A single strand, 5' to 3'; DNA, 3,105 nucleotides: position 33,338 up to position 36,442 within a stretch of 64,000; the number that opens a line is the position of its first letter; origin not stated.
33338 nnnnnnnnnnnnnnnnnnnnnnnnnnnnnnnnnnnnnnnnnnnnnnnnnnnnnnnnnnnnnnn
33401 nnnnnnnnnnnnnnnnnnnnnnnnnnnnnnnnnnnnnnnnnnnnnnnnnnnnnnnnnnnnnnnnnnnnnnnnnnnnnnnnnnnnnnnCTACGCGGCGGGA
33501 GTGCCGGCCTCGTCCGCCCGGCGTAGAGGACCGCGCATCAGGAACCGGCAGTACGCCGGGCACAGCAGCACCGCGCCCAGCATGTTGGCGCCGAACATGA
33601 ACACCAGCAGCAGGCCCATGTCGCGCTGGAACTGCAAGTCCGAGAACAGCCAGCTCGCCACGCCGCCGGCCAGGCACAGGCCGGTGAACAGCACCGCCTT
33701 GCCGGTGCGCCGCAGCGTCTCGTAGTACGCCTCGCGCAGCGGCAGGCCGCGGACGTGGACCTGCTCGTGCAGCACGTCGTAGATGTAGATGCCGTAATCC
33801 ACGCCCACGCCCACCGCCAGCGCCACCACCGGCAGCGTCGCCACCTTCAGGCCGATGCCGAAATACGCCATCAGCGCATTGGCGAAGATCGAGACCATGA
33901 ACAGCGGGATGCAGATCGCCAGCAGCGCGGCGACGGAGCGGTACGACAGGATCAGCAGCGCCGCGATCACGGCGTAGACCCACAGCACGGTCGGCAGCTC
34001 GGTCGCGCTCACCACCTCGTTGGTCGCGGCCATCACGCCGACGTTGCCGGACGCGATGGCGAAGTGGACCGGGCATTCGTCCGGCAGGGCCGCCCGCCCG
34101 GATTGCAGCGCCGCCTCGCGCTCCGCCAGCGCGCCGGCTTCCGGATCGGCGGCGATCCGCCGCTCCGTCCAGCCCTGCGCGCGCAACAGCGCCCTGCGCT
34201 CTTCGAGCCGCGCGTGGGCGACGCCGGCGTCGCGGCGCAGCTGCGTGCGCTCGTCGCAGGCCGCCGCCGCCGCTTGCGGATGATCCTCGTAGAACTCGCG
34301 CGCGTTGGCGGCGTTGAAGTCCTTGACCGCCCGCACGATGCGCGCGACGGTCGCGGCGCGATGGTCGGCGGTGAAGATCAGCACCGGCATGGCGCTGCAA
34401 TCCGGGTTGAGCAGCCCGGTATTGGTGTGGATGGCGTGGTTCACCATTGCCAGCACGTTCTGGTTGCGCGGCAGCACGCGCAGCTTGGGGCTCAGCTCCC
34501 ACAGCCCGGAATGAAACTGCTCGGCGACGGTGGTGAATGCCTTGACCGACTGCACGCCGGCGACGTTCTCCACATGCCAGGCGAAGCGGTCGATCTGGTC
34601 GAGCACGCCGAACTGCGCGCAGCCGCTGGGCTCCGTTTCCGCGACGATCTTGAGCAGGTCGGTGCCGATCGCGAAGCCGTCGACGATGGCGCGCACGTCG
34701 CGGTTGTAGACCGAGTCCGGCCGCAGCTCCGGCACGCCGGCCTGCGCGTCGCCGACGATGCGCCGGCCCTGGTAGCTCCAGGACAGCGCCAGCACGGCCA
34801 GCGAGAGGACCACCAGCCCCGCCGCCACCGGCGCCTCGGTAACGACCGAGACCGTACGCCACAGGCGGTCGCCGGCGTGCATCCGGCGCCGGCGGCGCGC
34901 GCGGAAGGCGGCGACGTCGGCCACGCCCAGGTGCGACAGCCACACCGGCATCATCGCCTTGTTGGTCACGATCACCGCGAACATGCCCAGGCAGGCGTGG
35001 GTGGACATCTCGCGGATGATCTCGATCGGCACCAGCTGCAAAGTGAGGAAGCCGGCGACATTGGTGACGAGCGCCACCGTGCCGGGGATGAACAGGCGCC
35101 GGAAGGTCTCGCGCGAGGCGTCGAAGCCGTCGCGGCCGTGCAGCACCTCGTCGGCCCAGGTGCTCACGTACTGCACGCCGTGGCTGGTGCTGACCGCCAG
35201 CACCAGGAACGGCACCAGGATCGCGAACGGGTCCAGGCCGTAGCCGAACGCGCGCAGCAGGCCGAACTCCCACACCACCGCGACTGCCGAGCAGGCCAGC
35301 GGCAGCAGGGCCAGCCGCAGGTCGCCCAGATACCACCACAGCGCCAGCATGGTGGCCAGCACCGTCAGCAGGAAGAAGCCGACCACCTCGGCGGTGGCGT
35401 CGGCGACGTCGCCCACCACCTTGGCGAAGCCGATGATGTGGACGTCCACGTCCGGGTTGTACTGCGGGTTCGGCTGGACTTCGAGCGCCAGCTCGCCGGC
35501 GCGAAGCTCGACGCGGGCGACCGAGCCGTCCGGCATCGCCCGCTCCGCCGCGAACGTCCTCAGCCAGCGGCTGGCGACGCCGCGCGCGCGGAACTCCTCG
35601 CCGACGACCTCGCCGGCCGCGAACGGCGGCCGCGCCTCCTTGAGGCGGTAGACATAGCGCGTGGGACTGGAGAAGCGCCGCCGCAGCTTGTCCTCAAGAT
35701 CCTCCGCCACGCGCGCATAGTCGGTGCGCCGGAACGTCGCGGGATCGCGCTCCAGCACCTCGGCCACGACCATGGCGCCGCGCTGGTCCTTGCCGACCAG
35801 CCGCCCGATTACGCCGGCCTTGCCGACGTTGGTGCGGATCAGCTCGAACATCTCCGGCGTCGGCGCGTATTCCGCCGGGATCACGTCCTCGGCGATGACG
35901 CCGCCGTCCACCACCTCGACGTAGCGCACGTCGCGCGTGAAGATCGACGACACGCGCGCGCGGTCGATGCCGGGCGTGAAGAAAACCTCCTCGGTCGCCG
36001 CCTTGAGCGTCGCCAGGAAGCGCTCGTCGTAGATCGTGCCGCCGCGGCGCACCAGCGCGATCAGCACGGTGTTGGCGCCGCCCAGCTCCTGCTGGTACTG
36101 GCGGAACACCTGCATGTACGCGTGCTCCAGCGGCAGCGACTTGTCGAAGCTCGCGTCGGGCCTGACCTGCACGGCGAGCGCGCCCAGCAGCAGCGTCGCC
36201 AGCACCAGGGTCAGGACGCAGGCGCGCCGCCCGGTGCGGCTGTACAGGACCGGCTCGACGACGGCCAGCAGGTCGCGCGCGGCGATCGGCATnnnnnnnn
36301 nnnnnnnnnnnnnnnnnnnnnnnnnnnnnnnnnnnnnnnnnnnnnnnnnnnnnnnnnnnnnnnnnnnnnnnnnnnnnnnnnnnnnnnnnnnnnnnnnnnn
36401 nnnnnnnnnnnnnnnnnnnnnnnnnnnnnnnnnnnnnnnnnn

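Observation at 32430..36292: GH5 lipoprotein paired with an enlarged RND paralogue directly downstream of hsaA/kstD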

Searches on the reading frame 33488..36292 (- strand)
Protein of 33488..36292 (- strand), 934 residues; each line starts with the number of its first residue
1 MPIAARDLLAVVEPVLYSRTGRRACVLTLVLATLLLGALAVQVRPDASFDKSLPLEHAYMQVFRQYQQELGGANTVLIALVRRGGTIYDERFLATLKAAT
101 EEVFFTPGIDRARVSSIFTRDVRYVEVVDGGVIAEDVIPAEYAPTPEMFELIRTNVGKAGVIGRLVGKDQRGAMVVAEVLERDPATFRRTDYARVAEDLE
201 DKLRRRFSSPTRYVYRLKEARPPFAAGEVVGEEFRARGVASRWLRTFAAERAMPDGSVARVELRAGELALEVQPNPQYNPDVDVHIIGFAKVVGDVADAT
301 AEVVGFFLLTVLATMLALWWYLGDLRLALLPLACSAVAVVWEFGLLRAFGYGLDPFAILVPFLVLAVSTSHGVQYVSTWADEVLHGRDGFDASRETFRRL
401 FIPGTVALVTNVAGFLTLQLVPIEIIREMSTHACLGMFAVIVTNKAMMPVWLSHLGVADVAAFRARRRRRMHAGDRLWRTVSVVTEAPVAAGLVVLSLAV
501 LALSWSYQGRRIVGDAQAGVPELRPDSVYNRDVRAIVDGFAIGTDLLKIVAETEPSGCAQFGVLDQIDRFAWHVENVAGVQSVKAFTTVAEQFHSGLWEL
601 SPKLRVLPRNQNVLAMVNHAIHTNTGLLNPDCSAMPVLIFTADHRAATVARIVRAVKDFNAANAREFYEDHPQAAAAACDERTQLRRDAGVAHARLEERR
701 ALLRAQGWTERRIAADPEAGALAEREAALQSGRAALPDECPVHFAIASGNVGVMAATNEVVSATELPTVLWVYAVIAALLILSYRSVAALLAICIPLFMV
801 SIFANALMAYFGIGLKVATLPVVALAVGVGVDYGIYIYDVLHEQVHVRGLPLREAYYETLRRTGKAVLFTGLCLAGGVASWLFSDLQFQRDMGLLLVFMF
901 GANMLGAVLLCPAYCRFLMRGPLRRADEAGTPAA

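Call 7: search_protein_families(library=pfam, proteins=[window:33488-36292:-], max_evalue=0.1)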
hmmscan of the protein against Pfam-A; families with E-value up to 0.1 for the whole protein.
window:33488-36292:- (934 aa): 3 families
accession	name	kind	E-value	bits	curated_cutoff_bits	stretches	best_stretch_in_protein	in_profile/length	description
PF03176.21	MMPL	-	6.7e-17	61.9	20.5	2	752-914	132-298/333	MMPL family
PF00873.25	ACR_tran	-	6.8e-07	27.8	28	1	755-921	328-492/1021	AcrB/AcrD/AcrF family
PF02460.24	Patched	-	0.0014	18.8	23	1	313-436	16-138/156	Patched SSD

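Call 8: search_protein_families(library=ncbifam, proteins=[window:33488-36292:-], max_evalue=0.1)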
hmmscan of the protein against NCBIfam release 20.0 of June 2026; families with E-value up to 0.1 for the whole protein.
window:33488-36292:- (934 aa): 12 families
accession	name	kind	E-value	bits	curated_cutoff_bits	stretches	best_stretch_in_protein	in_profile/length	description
TIGR00921.1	2A067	subfamily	3e-29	101.6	351.9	2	744-914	563-730/733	hydrophobe/amphiphile efflux-3 (HAE3) family transporter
TIGR00833.1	actII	subfamily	6e-19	67.8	874.7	2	747-914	157-328/910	MMPL family RND transporter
TIGR03480.1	HpnN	hypoth_equivalog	7.3e-12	44.1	751.85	2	751-919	701-856/862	hopanoid biosynthesis associated RND transporter like protein HpnN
TIGR00915.1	2A0602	subfamily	6e-07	27.7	940.35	1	753-921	333-499/1050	efflux RND transporter permease subunit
NF007133.0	PRK09579.1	equivalog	6.2e-06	24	1763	1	735-876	309-443/1017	multidrug efflux RND transporter permease subunit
NF052374.1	HopndTporHpnN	equivalog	1e-05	23.8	1100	1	746-913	696-852/858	hopanoid transporter HpnN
NF006356.0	PRK08578.1-4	equivalog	1.2e-05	25.1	330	1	758-911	140-287/302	preprotein translocase subunit SecF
NF000282.2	RND_permease_1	subfamily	5.5e-05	21.3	1250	1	727-921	307-498/1029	multidrug efflux RND transporter permease subunit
NF045600.2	BstA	equivalog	0.001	17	1400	1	774-886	296-402/903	sterol transporter cytoplasmic membrane protein BstA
NF007842.1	PRK10555.1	equivalog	0.0013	16.6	1854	1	753-928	333-505/1036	multidrug efflux RND transporter permease AcrD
NF011706.2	PRK15127.1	equivalog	0.0046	14.8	2150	1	759-927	339-504/1049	multidrug efflux RND transporter permease subunit AcrB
TIGR00916.1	2A0604s01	subfamily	0.083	12.5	148.6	1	769-870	94-193/231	SecD/SecF family protein translocase subunit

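Call 23: find_homologous_proteins(query=window:33488-36292:-, max_evalue=1e-10)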
Query window:33488-36292:- (934 aa): 1541 proteins with E <= 1e-10 among 8000 candidates; the best 120 are listed.
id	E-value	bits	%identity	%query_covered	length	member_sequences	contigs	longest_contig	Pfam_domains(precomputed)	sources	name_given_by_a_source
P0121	0.0e+0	2068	100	100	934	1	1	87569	PF03176.22,PF00873.26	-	-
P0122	0.0e+0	1420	70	98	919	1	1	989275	PF03176.22,PF00873.26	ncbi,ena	-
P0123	0.0e+0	1379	68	99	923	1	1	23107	PF03176.22,PF00873.26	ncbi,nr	ncbi:MAG TPA: efflux RND transporter permease subunit [Solimonas sp.]|nr:efflux RND transporter perm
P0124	0.0e+0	1349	63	99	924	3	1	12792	PF03176.22,PF00873.26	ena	-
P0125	0.0e+0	1343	64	99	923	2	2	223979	PF03176.22,PF00873.26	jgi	jgi:predicted RND superfamily exporter protein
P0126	0.0e+0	1324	63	99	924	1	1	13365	PF03176.22,PF00873.26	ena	-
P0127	0.0e+0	1323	63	99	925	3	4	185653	PF03176.22,PF00873.26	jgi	jgi:predicted RND superfamily exporter protein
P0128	0.0e+0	1322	62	99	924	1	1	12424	PF03176.22,PF00873.26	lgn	-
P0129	0.0e+0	1321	64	99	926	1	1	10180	PF03176.22,PF00873.26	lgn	-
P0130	0.0e+0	1317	65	99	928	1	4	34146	PF03176.22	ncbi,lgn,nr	ncbi:MAG: MMPL family transporter [Nevskia sp.]|nr:MMPL family transporter [Nevskia sp.]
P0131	0.0e+0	1315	66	99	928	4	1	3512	PF03176.22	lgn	-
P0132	0.0e+0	1311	65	99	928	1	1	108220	PF03176.22,PF00873.26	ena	-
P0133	0.0e+0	1309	66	99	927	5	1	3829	PF03176.22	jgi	-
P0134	0.0e+0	1306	64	99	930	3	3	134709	PF03176.22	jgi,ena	-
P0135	0.0e+0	1306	65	99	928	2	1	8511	PF03176.22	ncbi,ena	-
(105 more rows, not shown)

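Call 24: find_encoding_contigs(protein=P0128, flank=10000, max_places=2)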
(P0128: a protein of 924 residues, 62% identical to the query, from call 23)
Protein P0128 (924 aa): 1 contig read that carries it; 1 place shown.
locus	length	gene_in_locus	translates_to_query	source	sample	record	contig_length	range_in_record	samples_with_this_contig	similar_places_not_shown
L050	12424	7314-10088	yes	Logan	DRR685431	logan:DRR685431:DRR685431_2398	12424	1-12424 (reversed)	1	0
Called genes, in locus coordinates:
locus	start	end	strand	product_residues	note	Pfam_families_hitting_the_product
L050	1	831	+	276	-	?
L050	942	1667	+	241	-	PF00440:TetR_N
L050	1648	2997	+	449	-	PF02321:OEP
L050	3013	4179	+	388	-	PF25919:BSH_CusB (faint), PF25917:BSH_RND, PF25973:BSH_CzcB, PF25876:HH_MFP_RND (weak), PF25989:YknX_C (faint), PF25944:Beta-barrel_RND, PF25954:Beta-barrel_RND_2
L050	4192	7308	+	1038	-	PF00873:ACR_tran, PF03176:MMPL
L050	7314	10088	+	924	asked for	PF00873:ACR_tran, PF03176:MMPL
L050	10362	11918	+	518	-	PF00150:Cellulase, PF18564:Glyco_hydro_5_C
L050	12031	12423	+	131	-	?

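Call 25: find_encoding_contigs(protein=P0125, flank=10000, max_places=2)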
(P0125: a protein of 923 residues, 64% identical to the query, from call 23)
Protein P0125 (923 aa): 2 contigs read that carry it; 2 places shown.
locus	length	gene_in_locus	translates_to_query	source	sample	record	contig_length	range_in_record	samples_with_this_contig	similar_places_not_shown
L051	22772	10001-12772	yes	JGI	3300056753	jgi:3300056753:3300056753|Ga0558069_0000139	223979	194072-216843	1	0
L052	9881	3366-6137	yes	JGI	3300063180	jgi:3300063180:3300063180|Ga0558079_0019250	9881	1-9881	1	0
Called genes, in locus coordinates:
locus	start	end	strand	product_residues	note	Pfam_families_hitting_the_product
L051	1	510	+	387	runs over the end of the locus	PF02771:Acyl-CoA_dh_N, PF02770:Acyl-CoA_dh_M, PF00441:Acyl-CoA_dh_1, PF08028:Acyl-CoA_dh_2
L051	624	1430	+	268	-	PF00378:ECH_1, PF16113:ECH_2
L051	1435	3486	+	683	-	PF00289:Biotin_carb_N, PF02786:CPSase_L_D2, PF07478:Dala_Dala_lig_C, PF02785:Biotin_carb_C, PF00364:Biotin_lipoyl, PF25917:BSH_RND (weak), PF25984:BSH_YknX (faint)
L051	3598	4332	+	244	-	PF00440:TetR_N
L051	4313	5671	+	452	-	PF02321:OEP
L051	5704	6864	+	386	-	PF25917:BSH_RND (weak), PF25973:BSH_CzcB, PF25876:HH_MFP_RND, PF25944:Beta-barrel_RND (weak), PF25954:Beta-barrel_RND_2, PF25967:RND-MFP_C (faint), PF25989:YknX_C (weak)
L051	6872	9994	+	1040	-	PF00873:ACR_tran, PF03176:MMPL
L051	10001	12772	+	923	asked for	PF03176:MMPL, PF00873:ACR_tran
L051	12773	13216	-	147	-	PF00582:Usp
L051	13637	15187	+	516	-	PF00150:Cellulase, PF18564:Glyco_hydro_5_C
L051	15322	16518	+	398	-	PF02771:Acyl-CoA_dh_N (weak), PF08028:Acyl-CoA_dh_2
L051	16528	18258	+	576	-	PF00890:FAD_binding_2, PF01266:DAO, PF03486:HI0933_like (faint), PF12831:FAD_oxidored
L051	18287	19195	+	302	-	PF06966:DUF1295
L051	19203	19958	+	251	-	PF00106:adh_short, PF08659:KR, PF13561:adh_short_C2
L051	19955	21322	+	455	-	PF07044:DUF1329, PF17131:TP_0789-like (faint)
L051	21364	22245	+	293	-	PF00378:ECH_1, PF16113:ECH_2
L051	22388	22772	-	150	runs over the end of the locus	PF11196:DUF2834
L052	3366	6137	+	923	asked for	PF03176:MMPL, PF00873:ACR_tran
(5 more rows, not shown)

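Call 26: find_encoding_contigs(protein=P0122, flank=10000, max_places=2)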
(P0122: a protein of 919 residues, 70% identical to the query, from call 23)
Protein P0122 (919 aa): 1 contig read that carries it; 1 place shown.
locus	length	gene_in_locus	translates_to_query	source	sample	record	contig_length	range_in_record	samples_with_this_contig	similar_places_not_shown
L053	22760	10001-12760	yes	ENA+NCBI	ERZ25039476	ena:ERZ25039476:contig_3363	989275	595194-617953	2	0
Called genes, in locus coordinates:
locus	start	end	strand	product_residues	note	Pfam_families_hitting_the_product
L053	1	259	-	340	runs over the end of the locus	PF10340:Say1_Mug180, PF20434:BD-FAE, PF07859:Abhydrolase_3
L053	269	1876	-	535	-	PF01039:Carboxyl_trans, PF03255:ACCA (faint)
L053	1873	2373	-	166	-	PF25919:BSH_CusB (faint), PF00364:Biotin_lipoyl, PF25917:BSH_RND (weak), PF25973:BSH_CzcB (faint)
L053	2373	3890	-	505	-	PF00289:Biotin_carb_N, PF02655:ATP-grasp_3 (weak), PF02786:CPSase_L_D2, PF07478:Dala_Dala_lig_C, PF02785:Biotin_carb_C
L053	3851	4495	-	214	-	PF00440:TetR_N, PF08359:TetR_C_4, PF17932:TetR_C_24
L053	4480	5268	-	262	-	PF00378:ECH_1, PF16113:ECH_2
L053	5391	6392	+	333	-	PF00378:ECH_1, PF16113:ECH_2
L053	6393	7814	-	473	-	PF20091:Abhydrolase_10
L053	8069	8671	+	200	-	PF02771:Acyl-CoA_dh_N, PF02770:Acyl-CoA_dh_M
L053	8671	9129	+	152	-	PF00441:Acyl-CoA_dh_1, PF22924:ACOX_C_alpha1 (weak), PF08028:Acyl-CoA_dh_2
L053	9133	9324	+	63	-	PF00106:adh_short (weak)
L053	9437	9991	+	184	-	PF00106:adh_short, PF13561:adh_short_C2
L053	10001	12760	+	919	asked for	PF03176:MMPL (weak), PF00873:ACR_tran, PF03176:MMPL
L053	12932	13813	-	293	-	PF02735:Ku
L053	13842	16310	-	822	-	PF13298:LigD_N, PF01068:DNA_ligase_A_M, PF04679:DNA_ligase_A_C, PF21686:LigD_Prim-Pol, PF01896:DNA_primase_S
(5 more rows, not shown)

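Call 54: predict_structure(alignment_id=A3)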
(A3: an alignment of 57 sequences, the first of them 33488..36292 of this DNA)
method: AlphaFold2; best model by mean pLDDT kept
length: 934 residues; sequences in the alignment: 57
mean_pLDDT: 86.1   pTM: 0.81
mean pLDDT of the five models: 86.1, 85.7, 84.8, 82.8, 82.3
residues with pLDDT >= 90: 356; 70-90: 536; 50-70: 27; < 50: 15
segments of 3 or more residues with pLDDT < 50: 923-934
pLDDT, mean of each block of 10 residues (from residue 1): 69 89 92 96 78 84 78 81 92 94 90 88 74 80 91 87 89 91 75 89 93 92 89 82 78 81 88 93 91 83 84 87 86 94 93 79 88 89 88 91 88 89 89 94 94 84 83 85 93 95 92 81 86 89 84 88 93 92 86 69 70 76 74 89 87 94 94 90 88 86 86 93 93 85 85 87 88 89 87 91 92 84 75 86 88 91 78 84 87 90 90 90 48 40
secondary structure, 60 per line:
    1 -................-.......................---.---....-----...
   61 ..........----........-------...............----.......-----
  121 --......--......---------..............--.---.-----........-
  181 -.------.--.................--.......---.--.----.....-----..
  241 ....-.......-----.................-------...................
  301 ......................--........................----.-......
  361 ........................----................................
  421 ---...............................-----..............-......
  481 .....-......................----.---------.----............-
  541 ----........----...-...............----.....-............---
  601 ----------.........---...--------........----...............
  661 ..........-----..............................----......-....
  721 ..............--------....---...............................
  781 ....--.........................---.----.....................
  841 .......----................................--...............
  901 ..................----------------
elements in order (helices of 4 or more, strands of 3 or more residues): H2-17 H19-41 H49-52 H58-70 E75-82 H90-104 E109-115 E123-128 E131-136 H146-159 E172-179 H192-208 E211-217 E229-233 H239-244 E246-252 E258-264 E268-274 E282-288 H289-322 H325-348 H355-384 H389-420 H424-454 H460-473 H475-485 H487-508 H528-539 E545-552 H561-575 E580-584 H586-597 H611-619 E634-641 H646-670 H676-705 H710-715 H717-734 E743-746 H750-784 H787-811 H820-847 H852-883 H887-918
